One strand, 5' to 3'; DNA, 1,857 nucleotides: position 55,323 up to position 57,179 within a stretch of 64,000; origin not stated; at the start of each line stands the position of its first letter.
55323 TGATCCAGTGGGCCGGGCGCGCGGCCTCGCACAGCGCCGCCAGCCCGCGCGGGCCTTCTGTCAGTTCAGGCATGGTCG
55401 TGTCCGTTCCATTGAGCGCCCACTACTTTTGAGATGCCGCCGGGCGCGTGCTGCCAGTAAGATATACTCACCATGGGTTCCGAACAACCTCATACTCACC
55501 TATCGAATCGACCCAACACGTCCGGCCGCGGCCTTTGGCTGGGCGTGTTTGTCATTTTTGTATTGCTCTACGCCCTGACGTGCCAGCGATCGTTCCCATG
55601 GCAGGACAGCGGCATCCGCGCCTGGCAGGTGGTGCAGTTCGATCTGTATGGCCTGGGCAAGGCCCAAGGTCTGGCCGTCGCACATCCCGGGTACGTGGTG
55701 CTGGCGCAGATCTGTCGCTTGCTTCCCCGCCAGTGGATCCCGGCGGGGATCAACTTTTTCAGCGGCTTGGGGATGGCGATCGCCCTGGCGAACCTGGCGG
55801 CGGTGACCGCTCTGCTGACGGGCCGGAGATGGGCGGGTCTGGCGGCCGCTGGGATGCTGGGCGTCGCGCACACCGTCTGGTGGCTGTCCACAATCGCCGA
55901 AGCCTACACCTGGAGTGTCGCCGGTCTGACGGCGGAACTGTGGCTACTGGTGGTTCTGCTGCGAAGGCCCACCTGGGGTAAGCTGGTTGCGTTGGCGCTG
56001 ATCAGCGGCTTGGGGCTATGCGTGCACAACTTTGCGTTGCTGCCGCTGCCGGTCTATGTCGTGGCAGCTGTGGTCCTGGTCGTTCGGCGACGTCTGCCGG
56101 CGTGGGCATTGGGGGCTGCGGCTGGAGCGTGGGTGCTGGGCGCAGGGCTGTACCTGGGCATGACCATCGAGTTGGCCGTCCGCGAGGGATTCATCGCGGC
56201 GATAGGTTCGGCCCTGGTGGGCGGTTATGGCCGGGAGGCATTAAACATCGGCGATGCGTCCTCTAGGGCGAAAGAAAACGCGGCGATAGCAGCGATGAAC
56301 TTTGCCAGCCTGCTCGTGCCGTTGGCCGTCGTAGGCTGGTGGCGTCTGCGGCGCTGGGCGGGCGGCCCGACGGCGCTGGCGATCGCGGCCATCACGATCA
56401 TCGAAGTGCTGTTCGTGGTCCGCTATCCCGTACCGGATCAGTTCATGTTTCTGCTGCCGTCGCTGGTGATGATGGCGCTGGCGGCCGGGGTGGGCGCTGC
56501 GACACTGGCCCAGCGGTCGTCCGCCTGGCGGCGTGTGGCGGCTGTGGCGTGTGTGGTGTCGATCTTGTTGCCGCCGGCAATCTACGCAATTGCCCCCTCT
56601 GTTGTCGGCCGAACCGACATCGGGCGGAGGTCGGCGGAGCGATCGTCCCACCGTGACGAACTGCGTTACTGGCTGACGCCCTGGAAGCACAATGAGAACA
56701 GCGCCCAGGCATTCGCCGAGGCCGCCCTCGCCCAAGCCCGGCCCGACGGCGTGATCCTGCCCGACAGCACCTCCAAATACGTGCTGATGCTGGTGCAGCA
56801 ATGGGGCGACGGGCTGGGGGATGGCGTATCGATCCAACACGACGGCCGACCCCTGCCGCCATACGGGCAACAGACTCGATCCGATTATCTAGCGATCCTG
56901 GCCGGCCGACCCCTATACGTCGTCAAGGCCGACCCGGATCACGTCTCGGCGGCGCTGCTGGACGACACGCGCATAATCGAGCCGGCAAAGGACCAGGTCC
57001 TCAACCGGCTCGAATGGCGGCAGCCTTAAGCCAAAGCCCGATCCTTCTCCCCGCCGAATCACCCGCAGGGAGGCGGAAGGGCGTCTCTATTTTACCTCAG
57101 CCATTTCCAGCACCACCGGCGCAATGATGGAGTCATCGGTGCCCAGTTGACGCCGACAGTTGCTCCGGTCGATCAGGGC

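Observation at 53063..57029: WecA-family initiator + DPPR-synthase-like UbiA enzyme + GT-C-like membrane protein: possible polyprenyl-phosphate-pentose glycosylation pathway next to pilin genes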

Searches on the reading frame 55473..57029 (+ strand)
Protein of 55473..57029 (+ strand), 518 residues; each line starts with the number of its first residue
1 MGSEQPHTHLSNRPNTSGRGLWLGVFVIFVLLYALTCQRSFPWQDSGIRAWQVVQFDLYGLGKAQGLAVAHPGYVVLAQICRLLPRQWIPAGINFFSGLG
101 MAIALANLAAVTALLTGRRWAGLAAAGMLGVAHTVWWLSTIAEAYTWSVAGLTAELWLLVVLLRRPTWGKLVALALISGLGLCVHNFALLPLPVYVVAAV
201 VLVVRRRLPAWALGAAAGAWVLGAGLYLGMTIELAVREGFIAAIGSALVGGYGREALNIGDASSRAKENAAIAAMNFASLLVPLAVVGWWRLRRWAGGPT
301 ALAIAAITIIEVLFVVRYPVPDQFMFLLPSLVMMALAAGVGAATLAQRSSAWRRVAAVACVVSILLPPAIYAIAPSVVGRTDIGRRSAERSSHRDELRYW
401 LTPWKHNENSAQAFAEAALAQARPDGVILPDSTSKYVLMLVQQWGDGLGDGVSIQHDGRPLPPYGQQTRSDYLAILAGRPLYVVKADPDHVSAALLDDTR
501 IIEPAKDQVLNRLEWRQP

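Call 4: search_protein_families(library=pfam, proteins=[window:55473-57029:+], max_evalue=0.01)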
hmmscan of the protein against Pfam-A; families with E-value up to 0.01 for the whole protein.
window:55473-57029:+ (518 aa): 1 family
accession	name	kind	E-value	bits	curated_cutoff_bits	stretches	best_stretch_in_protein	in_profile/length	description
PF11028.14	TMEM260-like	-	7.3e-05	23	24.2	1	67-200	12-171/179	Protein O-mannosyl-transferase TMEM260-like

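Call 5: search_protein_families(library=ncbifam, proteins=[window:55473-57029:+], max_evalue=0.01)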
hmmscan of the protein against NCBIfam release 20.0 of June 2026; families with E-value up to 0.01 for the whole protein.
window:55473-57029:+ (518 aa): 0 families

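Call 9: find_homologous_proteins(query=window:55473-57029:+, max_evalue=0.001)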
Query window:55473-57029:+ (518 aa): 230 proteins with E <= 0.001 among 8000 candidates; the best 120 are listed.
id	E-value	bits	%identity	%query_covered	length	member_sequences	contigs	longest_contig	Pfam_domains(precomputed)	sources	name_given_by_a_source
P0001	0.0e+0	1142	100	100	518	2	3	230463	-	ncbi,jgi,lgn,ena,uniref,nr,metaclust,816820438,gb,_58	ncbi:hypothetical protein LCGC14_0181470 [marine sediment metagenome]|uniref:DUF2723 domain-containi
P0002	2.4e-194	665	65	98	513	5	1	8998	-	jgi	-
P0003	2.9e-184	632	62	99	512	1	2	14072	-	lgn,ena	-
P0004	8.8e-175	600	59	100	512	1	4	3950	PF11028.15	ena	-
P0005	4.4e-172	591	57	99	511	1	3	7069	PF11028.15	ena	-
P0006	8.2e-172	591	59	99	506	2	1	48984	PF11028.15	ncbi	ncbi:MAG: protein O-mannosyl-transferase family [Planctomycetota bacterium]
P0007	1.6e-170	586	57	100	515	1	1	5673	-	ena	-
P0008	1.1e-164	567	54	99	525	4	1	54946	PF11028.15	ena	-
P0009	1.9e-164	566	59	94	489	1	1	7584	-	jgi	-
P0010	1.4e-162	560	54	99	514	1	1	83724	PF11028.15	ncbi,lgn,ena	-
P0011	2.1e-162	560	54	99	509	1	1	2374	PF11028.15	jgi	-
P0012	1.2e-157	544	53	96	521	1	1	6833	-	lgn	-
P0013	1.4e-157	544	57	96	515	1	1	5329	-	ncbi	-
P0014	2.9e-157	543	54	99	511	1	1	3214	-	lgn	-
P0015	7.7e-157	541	56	96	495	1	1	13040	PF11028.15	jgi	jgi:hypothetical protein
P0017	3.3e-156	539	58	85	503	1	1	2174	PF11028.15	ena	-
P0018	5.6e-156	538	50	99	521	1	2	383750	PF11028.15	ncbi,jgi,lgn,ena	-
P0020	1.1e-153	531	53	100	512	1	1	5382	PF11028.15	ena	-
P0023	2.5e-151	523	54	99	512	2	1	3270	PF11028.15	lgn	-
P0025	3.0e-151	523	53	95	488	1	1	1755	PF11028.15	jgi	jgi:hypothetical protein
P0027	8.5e-150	518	50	99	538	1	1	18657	PF11028.15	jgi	-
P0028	1.2e-149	517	53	99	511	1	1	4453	PF11028.15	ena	-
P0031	5.9e-149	515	53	98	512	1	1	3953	PF11028.15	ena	-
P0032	6.3e-149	515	52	94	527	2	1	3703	PF11028.15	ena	-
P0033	8.1e-149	515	53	95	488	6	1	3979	PF11028.15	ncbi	-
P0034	8.6e-148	511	56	96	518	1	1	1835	PF11028.15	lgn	-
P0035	1.6e-147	510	51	99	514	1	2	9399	PF11028.15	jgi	-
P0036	4.4e-147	509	50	96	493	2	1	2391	PF11028.15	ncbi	-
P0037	1.3e-146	507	55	95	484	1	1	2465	PF11028.15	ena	-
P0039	2.6e-146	506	51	96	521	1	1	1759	PF11028.15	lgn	-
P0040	4.7e-146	506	56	90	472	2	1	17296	PF11028.15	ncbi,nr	ncbi:MAG: DUF2723 domain-containing protein [Planctomycetota bacterium]|nr:DUF2723 domain-containing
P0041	6.8e-146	505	51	98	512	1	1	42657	PF11028.15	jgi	jgi:hypothetical protein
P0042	1.8e-145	504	53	89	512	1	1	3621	PF11028.15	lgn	-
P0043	5.4e-145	502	51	97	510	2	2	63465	PF11028.15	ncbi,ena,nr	ncbi:MAG: DUF2723 domain-containing protein [Phycisphaerae bacterium]|nr:DUF2723 domain-containing p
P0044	1.0e-144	501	52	94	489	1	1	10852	PF11028.15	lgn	-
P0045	2.9e-144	500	54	96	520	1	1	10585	PF11028.15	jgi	jgi:hypothetical protein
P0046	2.9e-144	500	53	100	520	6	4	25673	PF11028.15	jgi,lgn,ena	jgi:hypothetical protein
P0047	2.9e-144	500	54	90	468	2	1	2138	PF11028.15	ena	-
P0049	3.7e-144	499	54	95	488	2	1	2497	PF11028.15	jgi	jgi:hypothetical protein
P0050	3.7e-144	499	51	100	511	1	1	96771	PF11028.15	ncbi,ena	-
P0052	5.5e-144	499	50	100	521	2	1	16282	PF11028.15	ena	-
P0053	1.1e-143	498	51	100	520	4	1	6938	PF11028.15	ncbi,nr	ncbi:MAG: DUF2723 domain-containing protein [Phycisphaerae bacterium]|nr:DUF2723 domain-containing p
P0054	1.1e-143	498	50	100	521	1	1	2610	PF11028.15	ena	-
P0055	1.1e-143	498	52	95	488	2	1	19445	PF11028.15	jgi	-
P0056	1.5e-143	497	53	96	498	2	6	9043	PF11028.15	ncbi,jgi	-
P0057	2.6e-143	497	56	87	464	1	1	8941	PF11028.15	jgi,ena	-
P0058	4.9e-143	496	50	97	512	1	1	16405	PF11028.15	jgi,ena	-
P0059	5.7e-143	495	54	95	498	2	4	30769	PF11028.15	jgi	-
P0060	8.1e-143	495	52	96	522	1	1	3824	PF11028.15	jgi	-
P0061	1.5e-142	494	55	89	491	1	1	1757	PF11028.15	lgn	-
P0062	1.6e-142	494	50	100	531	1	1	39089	PF11028.15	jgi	-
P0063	1.8e-142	494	53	87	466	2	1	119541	PF11028.15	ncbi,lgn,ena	-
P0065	5.5e-142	492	51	97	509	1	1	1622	PF11028.15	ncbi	-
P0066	6.3e-142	492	49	98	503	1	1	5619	PF11028.15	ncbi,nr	ncbi:MAG: DUF2723 domain-containing protein [Proteobacteria bacterium]|nr:DUF2723 domain-containing 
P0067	1.4e-141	491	52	96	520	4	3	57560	PF11028.15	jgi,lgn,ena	-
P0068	2.6e-141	490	49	100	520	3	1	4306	PF11028.15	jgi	-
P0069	2.9e-141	490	53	96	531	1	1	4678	PF11028.15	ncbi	ncbi:MAG: protein O-mannosyl-transferase family [Planctomycetota bacterium]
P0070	3.0e-141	490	51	98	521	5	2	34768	PF11028.15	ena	-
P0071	3.1e-141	490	51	99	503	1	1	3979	PF11028.15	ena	-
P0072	3.5e-141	489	51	96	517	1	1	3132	PF11028.15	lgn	-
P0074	5.4e-141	489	51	100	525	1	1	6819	PF11028.15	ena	-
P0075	1.1e-140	488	51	90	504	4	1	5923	PF11028.15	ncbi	-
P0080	8.5e-140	485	51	98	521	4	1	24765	PF11028.15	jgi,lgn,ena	-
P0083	2.6e-139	483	55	90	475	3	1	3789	PF11028.15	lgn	-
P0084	3.8e-139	483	48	100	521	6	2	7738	PF11028.15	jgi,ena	jgi:hypothetical protein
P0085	4.0e-139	483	53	87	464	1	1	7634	PF11028.15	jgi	-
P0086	4.7e-139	482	51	100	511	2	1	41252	PF11028.15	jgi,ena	-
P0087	4.9e-139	482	53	90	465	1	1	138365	PF11028.15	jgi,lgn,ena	-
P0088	7.1e-139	482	48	98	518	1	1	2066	PF11028.15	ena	-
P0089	7.2e-139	482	49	97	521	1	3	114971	PF11028.15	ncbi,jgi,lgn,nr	ncbi:MAG: DUF2723 domain-containing protein [Phycisphaerae bacterium]|jgi:hypothetical protein|nr:DU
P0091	1.8e-138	481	52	96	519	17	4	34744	PF11028.15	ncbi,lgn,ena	-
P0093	9.7e-138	478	49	99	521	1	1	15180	PF11028.15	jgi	-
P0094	1.3e-137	478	54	87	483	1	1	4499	PF11028.15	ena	-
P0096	5.7e-137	476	51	99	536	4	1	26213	PF11028.15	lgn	-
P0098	2.6e-136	473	53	90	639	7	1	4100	PF11028.15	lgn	-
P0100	4.9e-136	473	60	77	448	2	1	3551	PF11028.15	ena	-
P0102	1.1e-135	471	50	94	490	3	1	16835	PF11028.15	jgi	-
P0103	2.8e-135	470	53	90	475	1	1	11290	PF11028.15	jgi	-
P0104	3.5e-135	470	51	99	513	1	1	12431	PF11028.15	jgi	-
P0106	2.8e-134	467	50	96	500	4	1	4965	PF11028.15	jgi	jgi:hypothetical protein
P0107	6.0e-134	466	49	98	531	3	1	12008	PF11028.15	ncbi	ncbi:MAG: protein O-mannosyl-transferase family [Phycisphaerae bacterium]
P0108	1.9e-133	464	52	84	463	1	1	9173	PF11028.15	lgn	-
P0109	5.6e-133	462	50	100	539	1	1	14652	PF11028.15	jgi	jgi:hypothetical protein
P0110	7.5e-133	462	52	96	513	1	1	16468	PF11028.15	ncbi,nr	ncbi:MAG: DUF2723 domain-containing protein [Phycisphaerae bacterium]|nr:DUF2723 domain-containing p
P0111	2.7e-132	460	48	97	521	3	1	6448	PF11028.15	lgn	-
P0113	6.6e-132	459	50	96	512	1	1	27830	PF11028.15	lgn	-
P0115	9.2e-132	458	50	99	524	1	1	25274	PF11028.15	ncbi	-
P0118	2.7e-131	457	50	93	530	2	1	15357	PF11028.15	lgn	-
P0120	9.8e-131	455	47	93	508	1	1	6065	PF11028.15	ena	-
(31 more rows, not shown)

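Call 12: find_related_loci(query=A1, collection=genome_contigs, flank=10000)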
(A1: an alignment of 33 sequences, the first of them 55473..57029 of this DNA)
Query A1 (518 aa) in genome_contigs; peptide patterns used: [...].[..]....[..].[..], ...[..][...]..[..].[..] (x = any residue, [..] = any of these).
133 stretches matched a pattern; 110 encode a relative of the query (tblastn E <= 1e-3); the best 80 are kept; 80 distinct loci.
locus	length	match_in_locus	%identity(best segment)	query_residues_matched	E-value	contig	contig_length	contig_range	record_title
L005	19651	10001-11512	65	8-514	4e-160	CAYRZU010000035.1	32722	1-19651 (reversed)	MAG TPA_asm: uncultured Planctomycetaceae bacterium isolate SRP077602_co10_286 genome assembly, contig: NODE_4181_length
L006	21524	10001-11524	50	3-515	1e-152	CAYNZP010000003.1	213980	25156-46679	MAG TPA_asm: uncultured Planctomycetaceae bacterium isolate SRP077602_co10_423 genome assembly, contig: NODE_40_length_2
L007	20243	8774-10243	51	18-517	4e-142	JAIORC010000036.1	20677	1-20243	MAG: Phycisphaerae bacterium isolate SMBSF08 20071_Bin_7_contigs_1_c_000000000477, whole genome shotgun sequence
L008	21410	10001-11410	56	21-495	4e-141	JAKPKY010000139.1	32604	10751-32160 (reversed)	MAG: Planctomycetota bacterium isolate JPAS_maxbin.168 k141_888215, whole genome shotgun sequence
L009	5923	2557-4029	50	4-496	5e-141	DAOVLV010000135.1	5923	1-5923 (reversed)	MAG TPA_asm: Planctomycetales bacterium isolate CSMAG_1454 CSMAG_1454_k141_1819879_length_5923_cov_39.8698, whole genome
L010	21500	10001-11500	49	14-516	3e-140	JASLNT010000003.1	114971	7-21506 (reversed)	MAG: Phycisphaerae bacterium isolate Arabian11_MAG_18 c_000000021455, whole genome shotgun sequence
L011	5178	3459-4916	53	22-516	1e-141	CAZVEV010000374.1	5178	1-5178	MAG TPA_asm: uncultured Planctomycetaceae bacterium isolate binchicken_co65_125 genome assembly, contig: NODE_55628_leng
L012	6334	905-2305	49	30-496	1e-136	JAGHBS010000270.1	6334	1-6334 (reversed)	MAG: Planctomycetota bacterium isolate AUK262 PB_MBMC_216_c_000000000187, whole genome shotgun sequence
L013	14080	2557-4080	54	1-515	1e-135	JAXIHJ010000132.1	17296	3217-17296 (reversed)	MAG: Planctomycetota bacterium isolate MAG37_tar_biofilm MAG37_132, whole genome shotgun sequence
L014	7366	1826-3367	51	1-518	4e-134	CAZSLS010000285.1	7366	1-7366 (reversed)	MAG TPA_asm: uncultured Planctomycetaceae bacterium isolate SRP260945_co1_237 genome assembly, contig: NODE_18637_length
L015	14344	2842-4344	52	5-512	1e-133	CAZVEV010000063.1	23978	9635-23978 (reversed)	MAG TPA_asm: uncultured Planctomycetaceae bacterium isolate binchicken_co65_125 genome assembly, contig: NODE_8662_lengt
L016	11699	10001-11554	54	1-518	2e-133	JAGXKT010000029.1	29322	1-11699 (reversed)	MAG: Phycisphaerae bacterium isolate GSL_GB14_14 NODE_249_length_29322_cov_13.4859, whole genome shotgun sequence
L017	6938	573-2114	51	1-518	4e-133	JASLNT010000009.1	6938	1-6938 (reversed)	MAG: Phycisphaerae bacterium isolate Arabian11_MAG_18 c_000000093797, whole genome shotgun sequence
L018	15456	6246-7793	49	1-518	9e-133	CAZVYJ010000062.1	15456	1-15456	MAG TPA_asm: uncultured Planctomycetaceae bacterium isolate binchicken_co27_480 genome assembly, contig: NODE_6774_lengt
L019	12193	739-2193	55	21-514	2e-131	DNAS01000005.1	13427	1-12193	MAG TPA_asm: Phycisphaerales bacterium isolate UBA12270 contig_7680, whole genome shotgun sequence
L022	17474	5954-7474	51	11-518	4e-129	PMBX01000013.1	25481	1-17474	MAG: Phycisphaerales bacterium isolate fen_1349 73.20120700_E3M.265_contig_94256, whole genome shotgun sequence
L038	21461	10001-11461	46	22-514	1e-118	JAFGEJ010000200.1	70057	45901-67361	MAG: Phycisphaerae bacterium isolate Zod_Metabat.1221 k87_10011870, whole genome shotgun sequence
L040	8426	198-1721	45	3-515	2e-107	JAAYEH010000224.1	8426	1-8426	MAG: Rhodopirellula sp. isolate AS06rmzACSIP_8 266665_AS06, whole genome shotgun sequence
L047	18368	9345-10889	46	1-516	4e-126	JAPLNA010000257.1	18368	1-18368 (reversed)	MAG: Planctomycetota bacterium isolate LacPavin_0419_WC90_MAG_66_8 LacPavin_0419_WC90_scaffold_260075, whole genome shot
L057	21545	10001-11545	46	3-518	3e-114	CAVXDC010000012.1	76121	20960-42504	MAG: uncultured Phycisphaerae bacterium isolate MFD04408.bin.3.226 genome assembly, contig: contig_112384, whole genome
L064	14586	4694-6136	37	18-517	7e-68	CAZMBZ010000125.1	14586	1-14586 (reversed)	MAG TPA_asm: uncultured Planctomycetaceae bacterium isolate binchicken_co181_571 genome assembly, contig: NODE_7316_leng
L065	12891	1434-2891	38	16-517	2e-67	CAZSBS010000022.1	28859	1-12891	MAG TPA_asm: uncultured Planctomycetaceae bacterium isolate SRP178699_co1_604 genome assembly, contig: NODE_1767_length_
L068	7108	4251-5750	36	2-517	3e-60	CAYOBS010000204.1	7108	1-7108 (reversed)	MAG TPA_asm: uncultured Planctomycetaceae bacterium isolate binchicken_co91_493 genome assembly, contig: NODE_14668_leng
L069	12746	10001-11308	37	17-457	4e-59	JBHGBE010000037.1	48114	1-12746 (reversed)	MAG: Phycisphaerae bacterium isolate SBS.BIN.4 SBSBIN4_contig_37, whole genome shotgun sequence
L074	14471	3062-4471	30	31-503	1e-53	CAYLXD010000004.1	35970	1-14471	MAG TPA_asm: uncultured Pirellulales bacterium isolate binchicken_co89_495 genome assembly, contig: NODE_1638_length_359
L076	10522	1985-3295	39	22-463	3e-53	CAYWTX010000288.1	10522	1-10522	MAG TPA_asm: uncultured Planctomycetaceae bacterium isolate binchicken_co255_29 genome assembly, contig: k141_5465491, w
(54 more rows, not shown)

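Call 16: find_encoding_contigs(protein=P0018, flank=10000, max_places=2)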
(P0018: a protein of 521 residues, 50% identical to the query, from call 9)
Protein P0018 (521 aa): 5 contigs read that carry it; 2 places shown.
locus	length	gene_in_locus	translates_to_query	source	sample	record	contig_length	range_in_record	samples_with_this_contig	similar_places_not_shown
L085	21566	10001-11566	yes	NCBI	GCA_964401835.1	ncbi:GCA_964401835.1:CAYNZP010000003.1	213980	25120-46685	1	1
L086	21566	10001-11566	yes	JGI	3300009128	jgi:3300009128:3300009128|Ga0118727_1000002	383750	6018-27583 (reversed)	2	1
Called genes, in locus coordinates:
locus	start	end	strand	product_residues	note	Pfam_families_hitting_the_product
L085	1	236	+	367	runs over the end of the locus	PF00989:PAS, PF08448:PAS_4, PF13426:PAS_9, PF02518:HATPase_c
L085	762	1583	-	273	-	PF00149:Metallophos, PF12850:Metallophos_2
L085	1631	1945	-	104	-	-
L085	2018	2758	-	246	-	PF00005:ABC_tran, PF13304:AAA_21 (faint)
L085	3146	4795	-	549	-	PF10502:Peptidase_S26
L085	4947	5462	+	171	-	PF00156:Pribosyltran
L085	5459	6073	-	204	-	PF13580:SIS_2, PF01380:SIS (weak)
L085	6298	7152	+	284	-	PF00089:Trypsin (weak)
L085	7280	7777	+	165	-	PF13899:Thioredoxin_7 (faint), PF13098:Thioredoxin_2 (weak)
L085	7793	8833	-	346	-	PF01073:3Beta_HSD, PF01370:Epimerase, PF02719:Polysacc_synt_2, PF04321:RmlD_sub_bind, PF13460:NAD_binding_10, PF16363:GDP_Man_Dehyd, PF07993:NAD_binding_4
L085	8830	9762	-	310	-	PF01040:UbiA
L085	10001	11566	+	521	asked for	PF11028:TMEM260_N (weak)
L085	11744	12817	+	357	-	-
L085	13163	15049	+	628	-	PF13727:CoA_binding_3, PF01073:3Beta_HSD, PF01370:Epimerase, PF02719:Polysacc_synt_2, PF04321:RmlD_sub_bind, PF16363:GDP_Man_Dehyd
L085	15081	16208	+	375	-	PF01041:DegT_DnrJ_EryC1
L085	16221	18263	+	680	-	PF16889:Hepar_II_III_N, PF07940:Hepar_II_III_C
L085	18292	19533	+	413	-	PF13439:Glyco_transf_4, PF13579:Glyco_trans_4_4, PF00534:Glycos_transf_1, PF13692:Glyco_trans_1_4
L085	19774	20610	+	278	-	PF07963:N_methyl (weak)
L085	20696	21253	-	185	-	PF13302:Acetyltransf_3, PF13420:Acetyltransf_4, PF13523:Acetyltransf_8 (weak), PF00583:Acetyltransf_1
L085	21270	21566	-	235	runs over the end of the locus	PF02397:Bac_transf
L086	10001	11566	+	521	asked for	PF11028:TMEM260_N (weak)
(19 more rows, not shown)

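Call 23: predict_structure(alignment_id=A1)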
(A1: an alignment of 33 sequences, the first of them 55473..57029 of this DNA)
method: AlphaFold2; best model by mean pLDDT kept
length: 518 residues; sequences in the alignment: 33
mean_pLDDT: 90.8   pTM: 0.91
mean pLDDT of the five models: 90.8, 87.4, 87.0, 86.1, 85.3
residues with pLDDT >= 90: 390; 70-90: 91; 50-70: 29; < 50: 8
segments of 3 or more residues with pLDDT < 50: 1-8
pLDDT, mean of each block of 10 residues (from residue 1): 46 73 98 97 91 91 79 95 93 97 98 96 98 95 95 98 97 98 92 98 98 98 96 95 90 73 73 88 96 94 97 82 81 98 97 98 96 91 75 78 90 95 96 93 88 92 91 95 91 94 92 90
secondary structure, 60 per line:
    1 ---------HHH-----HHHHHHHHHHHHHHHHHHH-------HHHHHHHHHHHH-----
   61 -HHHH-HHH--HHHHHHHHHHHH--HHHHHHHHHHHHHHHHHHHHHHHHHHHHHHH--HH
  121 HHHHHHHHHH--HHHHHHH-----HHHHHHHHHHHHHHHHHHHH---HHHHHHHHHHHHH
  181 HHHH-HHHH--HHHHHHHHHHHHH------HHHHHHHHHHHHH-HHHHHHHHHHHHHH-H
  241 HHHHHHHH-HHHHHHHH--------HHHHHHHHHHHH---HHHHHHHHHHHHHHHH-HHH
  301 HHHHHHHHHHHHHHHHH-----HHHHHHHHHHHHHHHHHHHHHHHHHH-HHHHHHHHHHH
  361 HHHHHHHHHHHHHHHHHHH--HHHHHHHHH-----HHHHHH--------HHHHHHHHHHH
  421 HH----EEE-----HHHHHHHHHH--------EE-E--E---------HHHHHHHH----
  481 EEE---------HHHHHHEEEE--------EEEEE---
elements in order: H18-36 H44-55 H62-65 H72-83 H86-116 H119-130 H133-139 H145-164 H168-184 H186-189 H192-204 H211-223 H225-238 H240-248 H250-257 H266-277 H281-296 H298-317 H323-348 H350-379 H382-390 H396-401 H410-422 E427-429 H435-444 H469-476 E481-483 H493-498 E499-502 E511-515
